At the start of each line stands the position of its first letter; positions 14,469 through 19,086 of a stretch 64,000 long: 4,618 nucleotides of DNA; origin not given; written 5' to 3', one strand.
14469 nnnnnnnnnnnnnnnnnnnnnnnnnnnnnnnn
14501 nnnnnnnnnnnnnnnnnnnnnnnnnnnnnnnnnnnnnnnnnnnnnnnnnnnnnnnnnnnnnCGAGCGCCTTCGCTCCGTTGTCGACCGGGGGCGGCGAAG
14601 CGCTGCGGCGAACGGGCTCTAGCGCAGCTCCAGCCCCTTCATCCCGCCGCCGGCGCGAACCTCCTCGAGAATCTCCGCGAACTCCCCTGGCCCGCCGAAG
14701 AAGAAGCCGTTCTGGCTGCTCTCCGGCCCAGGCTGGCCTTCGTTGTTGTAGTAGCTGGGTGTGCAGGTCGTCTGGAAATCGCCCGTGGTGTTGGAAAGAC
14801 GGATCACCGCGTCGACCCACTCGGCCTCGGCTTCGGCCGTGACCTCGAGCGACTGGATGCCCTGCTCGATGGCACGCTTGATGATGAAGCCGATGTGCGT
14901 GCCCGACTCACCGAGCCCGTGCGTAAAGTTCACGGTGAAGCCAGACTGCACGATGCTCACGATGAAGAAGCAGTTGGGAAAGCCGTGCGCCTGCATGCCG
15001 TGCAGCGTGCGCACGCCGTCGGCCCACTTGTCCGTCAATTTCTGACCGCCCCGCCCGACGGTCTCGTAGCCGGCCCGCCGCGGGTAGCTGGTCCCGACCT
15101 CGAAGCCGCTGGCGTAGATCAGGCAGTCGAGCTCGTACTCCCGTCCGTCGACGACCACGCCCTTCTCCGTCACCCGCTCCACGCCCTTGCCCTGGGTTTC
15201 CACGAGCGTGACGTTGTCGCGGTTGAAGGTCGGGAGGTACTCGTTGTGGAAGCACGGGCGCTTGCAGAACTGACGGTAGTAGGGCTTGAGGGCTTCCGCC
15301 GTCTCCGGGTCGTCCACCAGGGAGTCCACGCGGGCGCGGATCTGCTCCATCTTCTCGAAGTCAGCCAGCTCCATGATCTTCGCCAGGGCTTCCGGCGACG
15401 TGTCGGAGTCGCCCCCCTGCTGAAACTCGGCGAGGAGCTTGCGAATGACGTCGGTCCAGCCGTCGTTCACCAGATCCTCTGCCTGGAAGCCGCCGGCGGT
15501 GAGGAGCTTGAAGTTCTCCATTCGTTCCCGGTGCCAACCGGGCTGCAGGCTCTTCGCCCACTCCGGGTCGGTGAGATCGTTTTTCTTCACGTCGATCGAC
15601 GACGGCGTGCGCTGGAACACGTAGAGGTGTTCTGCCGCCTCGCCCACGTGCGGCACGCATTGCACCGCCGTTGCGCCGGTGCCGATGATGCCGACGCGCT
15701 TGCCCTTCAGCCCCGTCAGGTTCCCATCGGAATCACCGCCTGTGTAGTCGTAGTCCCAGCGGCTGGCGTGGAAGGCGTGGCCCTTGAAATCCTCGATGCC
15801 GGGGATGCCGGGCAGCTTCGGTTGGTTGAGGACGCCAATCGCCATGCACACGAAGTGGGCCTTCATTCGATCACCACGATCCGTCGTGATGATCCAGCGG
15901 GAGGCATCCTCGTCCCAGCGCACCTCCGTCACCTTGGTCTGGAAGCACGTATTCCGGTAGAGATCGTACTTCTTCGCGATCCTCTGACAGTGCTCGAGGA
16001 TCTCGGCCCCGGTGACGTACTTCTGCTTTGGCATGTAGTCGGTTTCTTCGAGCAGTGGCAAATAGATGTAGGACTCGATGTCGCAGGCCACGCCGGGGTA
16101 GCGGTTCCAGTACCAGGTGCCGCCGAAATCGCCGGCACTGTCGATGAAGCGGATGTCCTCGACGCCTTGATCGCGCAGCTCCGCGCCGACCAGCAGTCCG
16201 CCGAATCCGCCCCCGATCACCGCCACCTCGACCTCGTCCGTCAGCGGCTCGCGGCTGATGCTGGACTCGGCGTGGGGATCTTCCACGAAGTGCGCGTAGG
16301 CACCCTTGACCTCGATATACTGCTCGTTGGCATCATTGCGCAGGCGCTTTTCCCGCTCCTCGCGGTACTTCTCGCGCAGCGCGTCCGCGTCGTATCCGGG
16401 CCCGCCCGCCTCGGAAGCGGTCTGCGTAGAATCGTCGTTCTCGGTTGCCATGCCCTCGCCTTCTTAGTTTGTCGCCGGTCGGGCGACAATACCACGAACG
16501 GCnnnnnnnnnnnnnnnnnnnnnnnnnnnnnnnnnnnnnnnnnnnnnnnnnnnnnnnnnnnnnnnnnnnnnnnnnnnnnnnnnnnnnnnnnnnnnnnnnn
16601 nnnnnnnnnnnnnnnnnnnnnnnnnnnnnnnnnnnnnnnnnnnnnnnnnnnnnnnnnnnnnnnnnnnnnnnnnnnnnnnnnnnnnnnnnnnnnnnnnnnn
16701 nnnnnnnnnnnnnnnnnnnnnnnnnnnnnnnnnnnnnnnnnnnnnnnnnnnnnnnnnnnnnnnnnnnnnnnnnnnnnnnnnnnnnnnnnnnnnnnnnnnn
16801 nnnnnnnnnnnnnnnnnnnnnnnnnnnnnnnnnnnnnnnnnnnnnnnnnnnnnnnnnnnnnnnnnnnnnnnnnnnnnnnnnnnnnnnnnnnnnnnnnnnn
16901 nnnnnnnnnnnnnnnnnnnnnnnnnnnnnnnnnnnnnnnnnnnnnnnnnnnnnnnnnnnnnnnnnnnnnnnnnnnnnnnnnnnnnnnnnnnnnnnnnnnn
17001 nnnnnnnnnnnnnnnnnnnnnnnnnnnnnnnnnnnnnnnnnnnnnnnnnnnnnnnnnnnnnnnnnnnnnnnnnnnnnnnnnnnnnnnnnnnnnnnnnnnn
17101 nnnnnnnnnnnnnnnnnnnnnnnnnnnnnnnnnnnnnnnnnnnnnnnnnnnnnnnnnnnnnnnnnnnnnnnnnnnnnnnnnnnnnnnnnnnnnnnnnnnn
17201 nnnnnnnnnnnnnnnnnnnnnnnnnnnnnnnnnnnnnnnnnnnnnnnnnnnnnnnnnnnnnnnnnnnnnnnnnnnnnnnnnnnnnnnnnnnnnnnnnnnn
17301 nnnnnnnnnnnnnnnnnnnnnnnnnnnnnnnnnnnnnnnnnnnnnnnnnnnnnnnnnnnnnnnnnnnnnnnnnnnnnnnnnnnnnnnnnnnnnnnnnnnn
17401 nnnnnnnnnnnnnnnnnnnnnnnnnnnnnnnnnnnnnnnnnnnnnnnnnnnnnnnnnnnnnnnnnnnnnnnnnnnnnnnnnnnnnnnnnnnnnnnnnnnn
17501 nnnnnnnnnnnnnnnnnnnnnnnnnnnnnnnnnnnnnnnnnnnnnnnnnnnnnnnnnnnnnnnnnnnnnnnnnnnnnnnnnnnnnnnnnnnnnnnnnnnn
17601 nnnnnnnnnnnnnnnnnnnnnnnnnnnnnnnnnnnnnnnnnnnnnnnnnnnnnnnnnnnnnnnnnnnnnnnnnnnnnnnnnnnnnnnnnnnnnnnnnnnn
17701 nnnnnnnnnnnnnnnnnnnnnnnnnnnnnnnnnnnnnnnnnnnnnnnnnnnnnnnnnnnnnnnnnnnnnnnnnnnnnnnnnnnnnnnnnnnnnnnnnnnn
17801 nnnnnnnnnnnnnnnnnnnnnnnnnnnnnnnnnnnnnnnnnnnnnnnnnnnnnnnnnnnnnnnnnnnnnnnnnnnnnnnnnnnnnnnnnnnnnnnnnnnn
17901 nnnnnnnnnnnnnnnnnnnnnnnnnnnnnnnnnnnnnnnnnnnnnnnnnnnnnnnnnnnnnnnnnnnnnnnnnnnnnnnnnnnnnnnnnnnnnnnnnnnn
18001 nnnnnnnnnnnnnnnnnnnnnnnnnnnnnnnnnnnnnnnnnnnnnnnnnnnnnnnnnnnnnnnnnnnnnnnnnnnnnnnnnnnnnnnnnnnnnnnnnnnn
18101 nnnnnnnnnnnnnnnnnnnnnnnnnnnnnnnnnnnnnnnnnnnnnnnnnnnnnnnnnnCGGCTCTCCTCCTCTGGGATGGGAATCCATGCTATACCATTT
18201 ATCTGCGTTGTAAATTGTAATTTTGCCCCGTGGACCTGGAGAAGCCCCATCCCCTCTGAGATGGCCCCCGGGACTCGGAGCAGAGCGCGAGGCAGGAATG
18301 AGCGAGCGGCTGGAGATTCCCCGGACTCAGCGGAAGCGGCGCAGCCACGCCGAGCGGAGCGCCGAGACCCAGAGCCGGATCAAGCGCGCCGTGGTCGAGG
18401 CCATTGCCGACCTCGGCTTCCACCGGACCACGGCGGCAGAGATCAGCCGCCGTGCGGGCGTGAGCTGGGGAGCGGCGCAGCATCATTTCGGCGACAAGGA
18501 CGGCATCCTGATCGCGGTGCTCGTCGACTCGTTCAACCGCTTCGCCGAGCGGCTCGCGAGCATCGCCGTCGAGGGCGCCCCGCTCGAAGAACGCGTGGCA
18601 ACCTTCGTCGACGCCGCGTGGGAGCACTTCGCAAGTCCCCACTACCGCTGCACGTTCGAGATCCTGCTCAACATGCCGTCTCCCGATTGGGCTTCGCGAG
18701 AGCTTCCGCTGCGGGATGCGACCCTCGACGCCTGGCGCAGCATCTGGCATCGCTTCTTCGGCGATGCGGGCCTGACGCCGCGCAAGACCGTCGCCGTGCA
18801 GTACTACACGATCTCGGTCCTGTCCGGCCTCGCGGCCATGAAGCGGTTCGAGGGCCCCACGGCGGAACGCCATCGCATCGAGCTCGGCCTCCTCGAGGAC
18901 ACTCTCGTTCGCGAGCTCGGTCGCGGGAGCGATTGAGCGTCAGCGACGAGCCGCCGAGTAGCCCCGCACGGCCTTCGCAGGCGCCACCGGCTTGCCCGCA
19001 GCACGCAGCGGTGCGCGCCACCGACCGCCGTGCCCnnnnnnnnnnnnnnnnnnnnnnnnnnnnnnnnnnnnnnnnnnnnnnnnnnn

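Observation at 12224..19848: Five co-directional oxygenase/oxidoreductase genes behind the CYP51 fusion, with divergent TetR and an HSD-like SDR: candidate sterol/steroid or terpenoid oxidation cluster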

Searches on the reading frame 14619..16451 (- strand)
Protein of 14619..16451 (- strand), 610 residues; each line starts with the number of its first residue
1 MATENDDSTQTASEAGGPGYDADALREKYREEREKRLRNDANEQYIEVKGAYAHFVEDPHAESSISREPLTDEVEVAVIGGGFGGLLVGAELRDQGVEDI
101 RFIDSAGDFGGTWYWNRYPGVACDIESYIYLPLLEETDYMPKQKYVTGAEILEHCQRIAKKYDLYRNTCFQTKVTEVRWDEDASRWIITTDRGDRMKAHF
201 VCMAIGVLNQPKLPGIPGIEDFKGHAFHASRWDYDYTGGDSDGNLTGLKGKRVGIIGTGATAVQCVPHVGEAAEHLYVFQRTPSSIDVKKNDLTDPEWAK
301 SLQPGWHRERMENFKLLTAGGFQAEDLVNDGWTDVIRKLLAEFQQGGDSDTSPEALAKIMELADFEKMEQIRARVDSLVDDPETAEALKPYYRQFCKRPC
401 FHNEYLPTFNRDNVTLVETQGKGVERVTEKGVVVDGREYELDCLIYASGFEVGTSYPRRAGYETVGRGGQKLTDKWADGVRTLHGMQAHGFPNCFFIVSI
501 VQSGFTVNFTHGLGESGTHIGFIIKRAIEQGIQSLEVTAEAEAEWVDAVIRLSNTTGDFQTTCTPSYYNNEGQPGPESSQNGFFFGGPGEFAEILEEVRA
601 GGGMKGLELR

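Call 4: search_protein_families(library=pfam, proteins=[window:14619-16451:-], max_evalue=0.01)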
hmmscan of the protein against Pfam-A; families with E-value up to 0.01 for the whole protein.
window:14619-16451:- (610 aa): 5 families
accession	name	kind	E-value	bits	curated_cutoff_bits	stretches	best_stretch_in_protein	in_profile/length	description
PF00743.25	FMO-like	-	1.5e-13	50.5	22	1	75-284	3-217/532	Flavin-binding monooxygenase-like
PF13738.12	Pyr_redox_3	-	3e-12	46.8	30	1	78-234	2-162/305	Pyridine nucleotide-disulphide oxidoreductase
PF07992.20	Pyr_redox_2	-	2.4e-10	40.8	26.1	1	75-283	2-175/291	Pyridine nucleotide-disulphide oxidoreductase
PF13450.12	NAD_binding_8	-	6.1e-07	30.1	21.9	1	78-132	1-54/68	NAD(P)-binding Rossmann-like domain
PF13454.12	NAD_binding_9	-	0.0011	19.4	21.8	0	154-207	102-154/155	FAD-NAD(P)-binding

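Call 5: search_protein_families(library=ncbifam, proteins=[window:14619-16451:-], max_evalue=0.01)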
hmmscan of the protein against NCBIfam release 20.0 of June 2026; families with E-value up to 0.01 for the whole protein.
window:14619-16451:- (610 aa): 7 families
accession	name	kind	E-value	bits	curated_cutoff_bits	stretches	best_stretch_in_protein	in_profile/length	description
NF045818.1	Neo-PentlctneDsynPtlE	equivalog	1.1e-257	855.9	1100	1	25-610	1-587/587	neopentalenolactone/pentalenolactone D synthase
NF040505.1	ArsO_flavin_mono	equivalog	4.4e-16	59.3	425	1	74-284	1-194/346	ArsO family NAD(P)H-dependent flavin-containing monooxygenase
NF058570.1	trimeth_mono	equivalog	0.00014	21.2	675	1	156-230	105-184/443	trimethylamine monooxygenase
NF041682.1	ant_diox_AndAa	equivalog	0.0015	17.3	650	0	61-105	133-176/406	anthranilate 1,2-dioxygenase system ferredoxin--NAD(+) reductase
TIGR04018.1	Bthiol_YpdA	hypoth_equivalog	0.002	17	339.9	1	76-233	2-149/316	YpdA family putative bacillithiol disulfide reductase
TIGR01292.1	TRX_reduct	equivalog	0.0076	15.1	343.45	0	143-282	51-173/300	thioredoxin-disulfide reductase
TIGR04439.1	histamin_N_OH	equivalog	0.0099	14.7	700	0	152-266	95-199/431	putative histamine N-monooxygenase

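Call 7: search_solved_structures(query=window:14619-16451:-, max_evalue=1e-10)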
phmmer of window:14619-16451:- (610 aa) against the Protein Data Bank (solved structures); distinct sequences matched with E-value up to 1e-10: 36.
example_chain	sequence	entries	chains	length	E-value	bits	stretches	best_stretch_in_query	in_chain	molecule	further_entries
5mq6_A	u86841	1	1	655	8.4e-134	450.4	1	23-609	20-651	Pyridine nucleotide-disulfide oxidoreductase-like protein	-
2ylz_A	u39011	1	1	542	1.1e-84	288.1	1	67-602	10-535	PHENYLACETONE MONOOXYGENASE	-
8xg9_A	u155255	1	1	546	1.4e-84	287.7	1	67-604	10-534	Phenylacetone monooxygenase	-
8xg7_A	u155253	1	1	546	1.9e-84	287.4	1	67-604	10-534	Phenylacetone monooxygenase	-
1w4x_A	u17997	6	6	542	2.7e-84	286.9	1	67-602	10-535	PHENYLACETONE MONOOXYGENASE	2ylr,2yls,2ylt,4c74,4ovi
8xg8_A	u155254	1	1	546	4.9e-84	286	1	67-604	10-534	Phenylacetone monooxygenase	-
2ylw_A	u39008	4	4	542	5.9e-84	285.7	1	67-602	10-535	PHENYLACETONE MONOOXYGENASE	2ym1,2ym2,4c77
2ylx_A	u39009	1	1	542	3.3e-83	283.2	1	67-602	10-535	PHENYLACETONE MONOOXYGENASE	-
4d03_A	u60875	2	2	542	1.3e-82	281.3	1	67-602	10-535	PHENYLACETONE MONOOXYGENASE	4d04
8wkc_A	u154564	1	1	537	1.1e-74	255.1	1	73-602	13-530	Putative monooxygenase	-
4ap3_A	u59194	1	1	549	6.3e-74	252.6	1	71-607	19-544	STEROID MONOOXYGENASE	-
4aos_A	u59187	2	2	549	1.3e-73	251.6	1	71-607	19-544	STEROID MONOOXYGENASE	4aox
4ap1_A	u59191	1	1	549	1.3e-73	251.5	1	71-607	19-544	STEROID MONOOXYGENASE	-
5m0z_A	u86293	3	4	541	3.3e-73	250.2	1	71-610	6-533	Cyclohexanone Monooxygenase from Thermocrispum municipale. | Cyclohexanone Monooxygenase from Thermocrispum municipale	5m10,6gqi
7v8o_A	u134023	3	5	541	5.9e-73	249.4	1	71-610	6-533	Cyclohexanone Monooxygenase from Thermocrispum municipale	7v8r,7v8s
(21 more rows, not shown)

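Call 24: find_related_loci(query=window:14619-16451:-, collection=metagenome_contigs, flank=10000)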
Query window:14619-16451:- (610 aa) in metagenome_contigs; peptide patterns used: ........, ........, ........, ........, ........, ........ (x = any residue, [..] = any of these).
371 stretches matched a pattern; 302 encode a relative of the query (tblastn E <= 1e-3); the best 80 are kept; 80 distinct loci.
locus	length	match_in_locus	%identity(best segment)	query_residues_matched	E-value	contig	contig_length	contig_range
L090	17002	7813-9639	82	1-609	0e+0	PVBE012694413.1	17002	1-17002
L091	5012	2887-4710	73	1-609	0e+0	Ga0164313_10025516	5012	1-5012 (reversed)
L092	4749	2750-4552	76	9-609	0e+0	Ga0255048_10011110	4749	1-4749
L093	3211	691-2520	73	1-610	0e+0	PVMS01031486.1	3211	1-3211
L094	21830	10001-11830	74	1-610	0e+0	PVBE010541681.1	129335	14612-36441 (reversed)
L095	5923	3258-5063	73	1-609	0e+0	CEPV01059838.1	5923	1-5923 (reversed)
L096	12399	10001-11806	72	1-609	0e+0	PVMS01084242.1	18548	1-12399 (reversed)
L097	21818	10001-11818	72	1-608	0e+0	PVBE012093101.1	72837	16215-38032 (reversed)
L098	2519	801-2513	74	1-575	0e+0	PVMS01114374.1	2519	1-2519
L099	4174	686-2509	70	1-609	0e+0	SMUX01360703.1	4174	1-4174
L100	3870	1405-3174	69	19-609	0e+0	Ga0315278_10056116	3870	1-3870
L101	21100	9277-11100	70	1-609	0e+0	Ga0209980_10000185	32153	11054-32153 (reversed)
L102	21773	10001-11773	70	20-610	0e+0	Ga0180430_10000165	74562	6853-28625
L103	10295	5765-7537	68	19-610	0e+0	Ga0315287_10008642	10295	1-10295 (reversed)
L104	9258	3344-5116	70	19-610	0e+0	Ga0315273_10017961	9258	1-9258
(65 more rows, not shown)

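Call 46: search_protein_families(library=pfam, proteins=[L091:1812-2582:-], max_evalue=0.001)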
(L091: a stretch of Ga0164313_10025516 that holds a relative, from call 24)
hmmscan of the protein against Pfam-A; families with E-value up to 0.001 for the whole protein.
L091:1812-2582:- (256 aa): 1 family
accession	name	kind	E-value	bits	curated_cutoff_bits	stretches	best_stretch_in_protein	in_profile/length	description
PF05019.18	Coq4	-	5.6e-19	68.7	22.9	1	44-241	31-221/221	Coenzyme Q (ubiquinone) biosynthesis protein Coq4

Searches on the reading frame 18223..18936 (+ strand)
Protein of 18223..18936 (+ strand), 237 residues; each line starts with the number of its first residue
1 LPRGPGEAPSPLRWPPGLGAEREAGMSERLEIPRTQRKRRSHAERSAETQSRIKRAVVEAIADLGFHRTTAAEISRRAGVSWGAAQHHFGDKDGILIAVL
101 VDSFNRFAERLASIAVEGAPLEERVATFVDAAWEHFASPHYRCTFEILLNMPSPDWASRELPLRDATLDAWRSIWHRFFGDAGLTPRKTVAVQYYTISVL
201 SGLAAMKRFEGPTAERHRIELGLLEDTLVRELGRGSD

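Call 4: search_protein_families(library=pfam, proteins=[window:18223-18936:+], max_evalue=0.01)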
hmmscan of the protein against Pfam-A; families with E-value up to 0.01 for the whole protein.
window:18223-18936:+ (237 aa): 1 family
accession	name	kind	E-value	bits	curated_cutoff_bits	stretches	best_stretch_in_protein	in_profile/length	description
PF00440.29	TetR_N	-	2.4e-09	37.3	24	1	58-99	6-47/47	Bacterial regulatory proteins, tetR family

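Call 5: search_protein_families(library=ncbifam, proteins=[window:18223-18936:+], max_evalue=0.01)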
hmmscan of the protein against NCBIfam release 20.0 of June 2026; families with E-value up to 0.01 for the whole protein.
window:18223-18936:+ (237 aa): 14 families
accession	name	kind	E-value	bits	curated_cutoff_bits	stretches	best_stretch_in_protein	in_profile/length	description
TIGR03384.1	betaine_BetI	equivalog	1.8e-12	47.3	201.3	1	50-135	10-95/189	choline-binding transcriptional repressor BetI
NF001978.0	PRK00767.1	equivalog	1.3e-11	44.7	118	1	54-135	15-97/197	transcriptional regulator BetI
NF041196.1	ScbR_bind_reg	equivalog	7.3e-11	42.6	150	1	44-151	2-110/191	ScbR family autoregulator-binding transcription factor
NF053878.1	FATransRegFadRBac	equivalog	7.1e-09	35.7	200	1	51-138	6-93/190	fatty acid metabolism transcriptional regulator FadR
NF051457.1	acryl_TF_AcuR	equivalog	6.7e-07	28.8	247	1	37-142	7-112/204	acrylate utilization transcriptional regulator AcuR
NF053516.1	TranRepPrsAVib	equivalog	7.2e-06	25.9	300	1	46-112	4-70/208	TetR family transcriptional repressor PsrA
NF053731.1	TransRegFasRMycb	equivalog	8.7e-06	25.7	330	1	48-199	11-162/199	HTH-type transcriptional activator FasR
NF050111.1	TransRegSACE7040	equivalog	1.1e-05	25.4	250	1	53-126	6-79/186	SACE_7040 family transcriptional regulator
NF051852.1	efflux_TF_MtrR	exception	9.6e-05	22.3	280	1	46-113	8-75/205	multidrug efflux system transcriptional repressor MtrR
NF007949.0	PRK10668.1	equivalog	0.00015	21.4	271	1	43-100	6-63/216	multidrug efflux transporter transcriptional repressor AcrR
NF011584.0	PRK15008.1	equivalog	0.00024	21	230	1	39-121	11-91/212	HTH-type transcriptional regulator RutR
NF037937.1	septum_RefZ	equivalog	0.00024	21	180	1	52-114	3-65/195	forespore capture DNA-binding protein RefZ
TIGR03613.1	RutR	equivalog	0.00094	19.1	368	1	49-129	9-88/202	pyrimidine utilization regulatory protein R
TIGR03968.1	mycofact_TetR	equivalog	0.0047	16.5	224.9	1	43-116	4-77/190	mycofactocin system transcriptional regulator MftR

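Call 73: search_solved_structures(query=window:18298-18936:+, max_evalue=0.001)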
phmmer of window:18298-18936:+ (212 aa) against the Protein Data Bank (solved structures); distinct sequences matched with E-value up to 0.001: 49.
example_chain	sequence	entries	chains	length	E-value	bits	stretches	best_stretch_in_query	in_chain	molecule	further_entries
5gpa_A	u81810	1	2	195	4.3e-09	39.4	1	26-117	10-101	Transcriptional regulator (TetR/AcrR family)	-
5gp9_A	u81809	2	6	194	5e-09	39.2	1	27-117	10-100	Transcriptional regulator (TetR/AcrR family)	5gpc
6srn_A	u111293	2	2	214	8.2e-09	38.5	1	15-141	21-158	TetR family transcriptional regulator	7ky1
3whb_A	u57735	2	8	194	1.8e-08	37.4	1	28-116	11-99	Fatty acid metabolism regulator protein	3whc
1vi0_A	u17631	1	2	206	1.9e-08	37.3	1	27-116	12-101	transcriptional regulator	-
2oer_A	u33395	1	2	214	2e-07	34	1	7-99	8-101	Probable transcriptional regulator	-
3dpj_A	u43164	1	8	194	2.8e-07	33.5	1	18-174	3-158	Transcription regulator, TetR family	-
3dew_A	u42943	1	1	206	2.8e-07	33.5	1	17-133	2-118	Transcriptional regulator, TetR family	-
2np5_A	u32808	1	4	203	4.5e-07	32.8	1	21-98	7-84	Transcriptional regulator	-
3ppb_A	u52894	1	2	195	6.7e-07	32.3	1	27-135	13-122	putative tetR family transcription regulator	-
3vpr_A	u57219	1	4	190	1e-06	31.6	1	24-211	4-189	Transcriptional regulator, TetR family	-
3c07_A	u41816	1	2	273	3e-06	30.2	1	16-131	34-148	Putative tetR-family transcriptional regulator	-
2hyt_A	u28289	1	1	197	4.7e-06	29.5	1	14-90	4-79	TetR-family transcriptional regulator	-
4mxm_A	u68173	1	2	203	5.5e-06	29.3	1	28-156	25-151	Transcriptional regulator I2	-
4mo7_A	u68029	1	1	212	6.1e-06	29.1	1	27-156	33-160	Transcriptional regulator I2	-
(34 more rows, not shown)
